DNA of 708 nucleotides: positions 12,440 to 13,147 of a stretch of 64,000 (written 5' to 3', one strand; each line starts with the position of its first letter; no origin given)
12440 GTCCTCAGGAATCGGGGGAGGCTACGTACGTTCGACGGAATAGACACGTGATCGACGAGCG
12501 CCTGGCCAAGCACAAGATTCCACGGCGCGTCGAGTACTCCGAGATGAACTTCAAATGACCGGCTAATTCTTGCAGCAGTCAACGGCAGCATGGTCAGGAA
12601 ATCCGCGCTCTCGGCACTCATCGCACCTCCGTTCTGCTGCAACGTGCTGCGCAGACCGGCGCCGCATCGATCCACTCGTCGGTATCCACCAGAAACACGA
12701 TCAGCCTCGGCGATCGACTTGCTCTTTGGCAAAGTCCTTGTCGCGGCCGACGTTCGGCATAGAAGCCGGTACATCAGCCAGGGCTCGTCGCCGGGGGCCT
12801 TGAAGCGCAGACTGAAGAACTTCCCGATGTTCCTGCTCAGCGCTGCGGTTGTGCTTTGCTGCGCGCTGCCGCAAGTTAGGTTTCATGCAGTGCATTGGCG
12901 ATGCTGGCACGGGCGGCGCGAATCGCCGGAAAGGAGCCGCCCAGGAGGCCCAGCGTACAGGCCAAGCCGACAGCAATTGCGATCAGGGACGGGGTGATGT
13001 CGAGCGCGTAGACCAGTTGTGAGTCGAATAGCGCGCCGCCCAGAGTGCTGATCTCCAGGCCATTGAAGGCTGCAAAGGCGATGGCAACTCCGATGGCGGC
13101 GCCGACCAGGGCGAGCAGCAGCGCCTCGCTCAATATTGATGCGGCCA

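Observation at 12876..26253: Divergent sigma54 two-component / multi-FtsX ABC locus: candidate transporter-coupled (Bce-like) sensing system with a secreted-protein tail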

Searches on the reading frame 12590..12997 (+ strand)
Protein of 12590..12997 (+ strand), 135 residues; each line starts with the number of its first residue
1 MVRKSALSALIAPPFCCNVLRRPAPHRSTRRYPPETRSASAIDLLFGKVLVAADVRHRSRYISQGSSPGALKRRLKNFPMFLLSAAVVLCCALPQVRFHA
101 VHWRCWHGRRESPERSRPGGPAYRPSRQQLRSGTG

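Call 37: search_protein_families(library=pfam, proteins=[window:12590-12997:+], max_evalue=0.001)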
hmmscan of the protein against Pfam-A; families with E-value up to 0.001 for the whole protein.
window:12590-12997:+ (135 aa): 0 families

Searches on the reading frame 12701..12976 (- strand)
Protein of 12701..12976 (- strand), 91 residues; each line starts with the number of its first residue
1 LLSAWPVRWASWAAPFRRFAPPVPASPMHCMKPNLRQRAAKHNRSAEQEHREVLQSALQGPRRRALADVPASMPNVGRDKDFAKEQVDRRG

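Call 48: search_protein_families(library=pfam, proteins=[window:12701-12976:-], max_evalue=1)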
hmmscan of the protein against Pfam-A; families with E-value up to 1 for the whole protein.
window:12701-12976:- (91 aa): 1 family
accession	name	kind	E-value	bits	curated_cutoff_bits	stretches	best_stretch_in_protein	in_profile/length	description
PF22513.2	FitA-like_RHH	-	1.9e-08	34.6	27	1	34-58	15-39/39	Antitoxin FitA-like, ribbon-helix-helix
